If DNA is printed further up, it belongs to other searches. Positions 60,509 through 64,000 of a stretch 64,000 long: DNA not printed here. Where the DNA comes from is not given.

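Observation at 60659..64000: Response-regulator receiver domain spliced into a giant tandem HdrA-like oxidoreductase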

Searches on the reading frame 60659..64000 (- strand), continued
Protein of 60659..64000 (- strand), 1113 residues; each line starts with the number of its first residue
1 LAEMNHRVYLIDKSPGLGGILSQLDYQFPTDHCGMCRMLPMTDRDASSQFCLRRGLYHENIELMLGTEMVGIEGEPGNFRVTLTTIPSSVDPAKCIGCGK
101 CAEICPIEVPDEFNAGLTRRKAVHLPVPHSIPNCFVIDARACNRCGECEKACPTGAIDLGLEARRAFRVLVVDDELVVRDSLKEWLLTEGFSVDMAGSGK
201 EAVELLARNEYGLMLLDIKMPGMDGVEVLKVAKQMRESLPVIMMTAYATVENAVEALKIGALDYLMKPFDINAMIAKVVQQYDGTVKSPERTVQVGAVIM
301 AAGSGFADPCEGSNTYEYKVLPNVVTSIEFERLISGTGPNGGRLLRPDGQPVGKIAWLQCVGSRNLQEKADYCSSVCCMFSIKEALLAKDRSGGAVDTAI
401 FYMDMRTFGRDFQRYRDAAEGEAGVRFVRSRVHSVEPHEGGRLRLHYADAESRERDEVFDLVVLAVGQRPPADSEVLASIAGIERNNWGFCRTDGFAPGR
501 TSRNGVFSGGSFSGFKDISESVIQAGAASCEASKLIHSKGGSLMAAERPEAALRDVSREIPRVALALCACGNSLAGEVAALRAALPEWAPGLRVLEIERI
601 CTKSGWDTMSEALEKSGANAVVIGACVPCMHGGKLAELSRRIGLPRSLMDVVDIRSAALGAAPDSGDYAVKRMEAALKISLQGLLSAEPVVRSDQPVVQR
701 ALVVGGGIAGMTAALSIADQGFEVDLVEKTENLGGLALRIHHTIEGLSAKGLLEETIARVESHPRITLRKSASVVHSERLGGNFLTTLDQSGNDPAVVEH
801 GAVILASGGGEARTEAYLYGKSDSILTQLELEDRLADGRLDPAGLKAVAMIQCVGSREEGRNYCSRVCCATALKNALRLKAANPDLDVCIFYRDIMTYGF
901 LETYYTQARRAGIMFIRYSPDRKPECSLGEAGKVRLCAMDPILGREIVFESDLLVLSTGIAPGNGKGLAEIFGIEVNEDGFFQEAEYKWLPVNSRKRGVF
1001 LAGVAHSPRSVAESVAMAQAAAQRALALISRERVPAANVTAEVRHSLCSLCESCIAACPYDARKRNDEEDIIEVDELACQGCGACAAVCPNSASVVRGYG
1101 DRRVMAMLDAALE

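Call 58: search_protein_representatives(protein=P0001)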
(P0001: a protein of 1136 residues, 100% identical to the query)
Query: 1136 residues. Proteins with E-value up to 0.001 (for the whole library): 777156; up to 1e-10: 115851; up to 1e-30: 2262. The best 150 are listed.
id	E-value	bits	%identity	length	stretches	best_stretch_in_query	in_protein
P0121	0.0e+00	1256.1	50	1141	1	1-1133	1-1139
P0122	0.0e+00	1111.3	48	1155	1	8-1135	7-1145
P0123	0.0e+00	1052.6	47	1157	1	1-1134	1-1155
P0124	0.0e+00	1037.7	49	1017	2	312-1136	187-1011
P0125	0.0e+00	1035.1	48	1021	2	313-1135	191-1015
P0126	1.4e-297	1006.5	44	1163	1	2-1134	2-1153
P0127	2.2e-291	986.0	47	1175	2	9-609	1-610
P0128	1.8e-288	976.3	47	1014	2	313-1133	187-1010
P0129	9.8e-288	973.9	50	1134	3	8-577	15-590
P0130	7.8e-280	947.7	43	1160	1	2-1134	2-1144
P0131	1.9e-272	923.3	46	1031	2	313-1136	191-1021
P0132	4.2e-270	915.5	53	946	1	1-834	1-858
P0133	1.8e-269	913.4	45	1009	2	312-1132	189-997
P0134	7.3e-254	861.7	54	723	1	370-1087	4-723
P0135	2.4e-250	850.1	45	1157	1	3-1134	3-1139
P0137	2.2e-240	817.1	46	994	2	317-1135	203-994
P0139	1.2e-230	784.8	43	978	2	315-1136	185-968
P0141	4.8e-228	776.2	43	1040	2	313-1135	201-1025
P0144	7.6e-224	762.3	42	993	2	313-1135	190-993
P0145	1.1e-222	758.5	41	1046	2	313-1136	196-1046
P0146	1.3e-221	754.9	42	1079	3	564-1135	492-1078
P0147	1.2e-218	745.2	40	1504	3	310-1135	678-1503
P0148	2.2e-218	744.2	39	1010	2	313-1135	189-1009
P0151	9.0e-218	742.2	41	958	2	317-1135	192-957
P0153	2.8e-216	737.3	41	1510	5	311-1135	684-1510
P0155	1.8e-215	734.6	40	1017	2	313-1135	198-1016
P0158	2.8e-213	727.3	40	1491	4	316-1135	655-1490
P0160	1.8e-212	724.7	44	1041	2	316-1135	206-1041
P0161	1.1e-211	722.1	41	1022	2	313-1132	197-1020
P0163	5.6e-211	719.7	39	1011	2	314-1135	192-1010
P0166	9.8e-210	715.6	42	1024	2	315-1136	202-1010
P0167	1.7e-209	714.8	40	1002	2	314-1135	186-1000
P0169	4.2e-209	713.5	39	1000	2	316-1133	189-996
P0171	1.1e-207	708.8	43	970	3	524-1135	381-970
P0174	5.5e-206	703.2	38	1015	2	317-1135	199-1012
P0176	2.6e-205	700.9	40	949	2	312-1135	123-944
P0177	2.5e-203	694.4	39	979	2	310-1136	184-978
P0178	1.2e-202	692.1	38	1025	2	315-1136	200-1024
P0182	8.2e-199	679.4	39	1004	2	311-1135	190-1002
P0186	2.5e-197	674.5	38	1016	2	316-1135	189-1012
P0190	8.0e-195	666.2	39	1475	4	311-1136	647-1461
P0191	3.5e-194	664.1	36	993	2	316-1135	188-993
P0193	2.6e-193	661.2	42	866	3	708-1135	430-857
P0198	3.1e-191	654.3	38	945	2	313-1135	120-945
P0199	4.4e-190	650.5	39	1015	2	312-1135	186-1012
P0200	4.6e-190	650.5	39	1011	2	311-1136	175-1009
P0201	6.1e-190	650.1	38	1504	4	308-1136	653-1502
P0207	1.8e-187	641.9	41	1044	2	310-1136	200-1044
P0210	8.8e-187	639.6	49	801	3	698-1136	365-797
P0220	9.3e-185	632.9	36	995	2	311-1136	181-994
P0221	2.4e-184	631.5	35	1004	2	310-1135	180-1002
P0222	3.7e-184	630.9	45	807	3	718-1136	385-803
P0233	1.4e-179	615.7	38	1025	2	315-1131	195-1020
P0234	1.9e-179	615.3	42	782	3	720-1136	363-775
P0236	1.0e-177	609.6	39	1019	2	312-1136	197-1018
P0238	8.4e-177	606.5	37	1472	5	310-1135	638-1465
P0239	1.8e-176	605.5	38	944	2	314-1136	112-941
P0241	7.6e-176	603.4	37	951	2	312-1135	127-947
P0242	8.1e-176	603.3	38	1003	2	312-1135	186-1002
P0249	9.4e-173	593.1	36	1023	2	313-1136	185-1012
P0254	1.5e-170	585.8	35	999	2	312-1136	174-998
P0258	1.8e-169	582.3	40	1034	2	313-1135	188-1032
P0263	4.7e-167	574.3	36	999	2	313-1135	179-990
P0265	3.4e-166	571.4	43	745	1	402-1135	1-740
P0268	3.2e-165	568.2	35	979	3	527-1135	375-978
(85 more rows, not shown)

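Call 60: list_cluster_members(proteins=[P0062, P0121, P0123, P0126, P0130, P0135, P0122, P0124, P0125, P0128])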
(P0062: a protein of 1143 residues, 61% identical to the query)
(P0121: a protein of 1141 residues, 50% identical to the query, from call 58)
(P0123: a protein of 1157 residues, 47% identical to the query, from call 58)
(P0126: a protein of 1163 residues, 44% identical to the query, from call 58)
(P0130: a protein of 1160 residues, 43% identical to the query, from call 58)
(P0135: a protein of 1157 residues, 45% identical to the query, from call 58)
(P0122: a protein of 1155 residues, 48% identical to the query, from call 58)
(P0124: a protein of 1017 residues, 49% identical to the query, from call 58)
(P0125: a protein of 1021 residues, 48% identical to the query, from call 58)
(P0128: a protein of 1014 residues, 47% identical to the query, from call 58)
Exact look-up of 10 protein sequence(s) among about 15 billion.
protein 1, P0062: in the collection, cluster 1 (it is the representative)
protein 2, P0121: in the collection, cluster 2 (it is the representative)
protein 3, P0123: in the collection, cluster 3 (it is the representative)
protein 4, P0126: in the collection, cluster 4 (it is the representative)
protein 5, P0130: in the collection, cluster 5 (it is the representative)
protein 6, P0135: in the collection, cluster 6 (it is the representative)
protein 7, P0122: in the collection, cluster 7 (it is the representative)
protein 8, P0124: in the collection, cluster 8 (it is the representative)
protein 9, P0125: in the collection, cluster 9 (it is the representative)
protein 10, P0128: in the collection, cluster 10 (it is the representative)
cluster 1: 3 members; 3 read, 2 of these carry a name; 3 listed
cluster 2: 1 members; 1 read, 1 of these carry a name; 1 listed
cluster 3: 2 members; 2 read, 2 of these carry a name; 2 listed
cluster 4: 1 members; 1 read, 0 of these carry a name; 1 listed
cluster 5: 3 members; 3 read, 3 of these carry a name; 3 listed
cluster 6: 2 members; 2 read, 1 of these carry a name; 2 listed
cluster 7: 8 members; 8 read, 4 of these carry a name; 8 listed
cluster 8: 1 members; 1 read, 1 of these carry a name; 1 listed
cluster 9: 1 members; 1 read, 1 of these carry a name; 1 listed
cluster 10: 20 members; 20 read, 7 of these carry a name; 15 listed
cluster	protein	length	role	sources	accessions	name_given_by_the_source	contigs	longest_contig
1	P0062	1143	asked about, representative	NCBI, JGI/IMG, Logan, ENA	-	heterodisulfide reductase subunit A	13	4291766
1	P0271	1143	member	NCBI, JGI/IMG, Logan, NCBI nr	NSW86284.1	MAG: FAD-dependent oxidoreductase [Syntrophobacteraceae bacterium] | FAD-dependent oxidoreductase [Syntrophobacteraceae bacterium]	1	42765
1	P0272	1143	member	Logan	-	-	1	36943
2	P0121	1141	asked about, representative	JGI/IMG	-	heterodisulfide reductase subunit A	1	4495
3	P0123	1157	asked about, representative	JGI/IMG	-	heterodisulfide reductase subunit A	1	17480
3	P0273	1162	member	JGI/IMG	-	heterodisulfide reductase subunit A2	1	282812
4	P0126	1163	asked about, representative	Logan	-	-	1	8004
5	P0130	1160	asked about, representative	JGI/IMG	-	heterodisulfide reductase subunit A2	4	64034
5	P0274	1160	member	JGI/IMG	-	heterodisulfide reductase subunit A2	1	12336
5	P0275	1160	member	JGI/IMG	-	heterodisulfide reductase subunit A2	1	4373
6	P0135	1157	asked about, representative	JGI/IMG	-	heterodisulfide reductase subunit A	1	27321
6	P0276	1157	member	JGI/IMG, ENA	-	-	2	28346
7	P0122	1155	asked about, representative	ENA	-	-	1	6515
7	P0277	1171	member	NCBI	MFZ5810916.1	MAG: FAD-dependent oxidoreductase [Thermodesulfobacteriota bacterium]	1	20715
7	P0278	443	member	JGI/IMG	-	heterodisulfide reductase subunit A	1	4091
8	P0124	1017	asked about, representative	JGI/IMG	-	heterodisulfide reductase subunit A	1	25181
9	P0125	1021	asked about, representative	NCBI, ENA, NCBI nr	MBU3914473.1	FAD-dependent oxidoreductase [bacterium]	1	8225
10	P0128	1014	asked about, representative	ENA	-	-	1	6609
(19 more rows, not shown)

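Call 61: find_encoding_contigs(protein=P0130, flank=10000, max_places=1)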
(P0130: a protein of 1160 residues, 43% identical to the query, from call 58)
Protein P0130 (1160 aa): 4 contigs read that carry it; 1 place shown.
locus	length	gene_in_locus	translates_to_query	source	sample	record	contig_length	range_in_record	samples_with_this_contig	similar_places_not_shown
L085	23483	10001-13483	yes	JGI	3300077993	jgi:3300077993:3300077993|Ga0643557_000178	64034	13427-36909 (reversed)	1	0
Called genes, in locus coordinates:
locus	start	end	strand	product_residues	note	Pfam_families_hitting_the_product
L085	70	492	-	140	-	PF02579:Nitro_FeMo-Co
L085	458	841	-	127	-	PF02579:Nitro_FeMo-Co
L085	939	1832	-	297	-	PF01656:CbiA, PF12838:Fer4_7 (faint), PF00037:Fer4 (faint), PF12797:Fer4_2 (faint), PF14697:Fer4_21 (weak), PF13187:Fer4_9 (weak), PF10609:ParA (weak)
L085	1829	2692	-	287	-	PF01656:CbiA, PF10609:ParA, PF00037:Fer4 (weak), PF12837:Fer4_6 (weak), PF13237:Fer4_10 (weak), PF14697:Fer4_21 (weak), PF12838:Fer4_7 (weak), PF13187:Fer4_9 (weak), +3 more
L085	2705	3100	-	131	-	PF00072:Response_reg (weak)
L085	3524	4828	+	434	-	PF00072:Response_reg, PF00512:HisKA, PF02518:HATPase_c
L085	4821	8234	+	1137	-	PF00890:FAD_binding_2 (weak), PF07992:Pyr_redox_2 (weak), PF12831:FAD_oxidored (weak), PF14691:Fer4_20, PF07992:Pyr_redox_2, PF13450:NAD_binding_8, PF14697:Fer4_21, PF12838:Fer4_7, +16 more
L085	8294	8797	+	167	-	PF02662:FlpD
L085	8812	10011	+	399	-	PF04432:FrhB_FdhB_C (faint), PF13183:Fer4_8 (faint), PF13237:Fer4_10 (faint)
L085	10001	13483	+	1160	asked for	PF12831:FAD_oxidored (weak), PF00037:Fer4 (weak), PF12837:Fer4_6 (weak), PF13187:Fer4_9, PF13237:Fer4_10 (weak), PF00037:Fer4 (weak), PF00072:Response_reg, PF12838:Fer4_7, +15 more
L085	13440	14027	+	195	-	PF13183:Fer4_8 (weak), PF13187:Fer4_9 (weak), PF13534:Fer4_17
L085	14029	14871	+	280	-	PF02754:CCG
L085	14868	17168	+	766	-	PF00672:HAMP (weak), PF08448:PAS_4 (weak), PF13188:PAS_8 (faint), PF00989:PAS, PF13426:PAS_9, PF00512:HisKA, PF02518:HATPase_c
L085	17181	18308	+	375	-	PF00072:Response_reg, PF02518:HATPase_c, PF13589:HATPase_c_3 (weak), PF14501:HATPase_c_5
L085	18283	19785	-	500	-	PF02310:B12-binding, PF04055:Radical_SAM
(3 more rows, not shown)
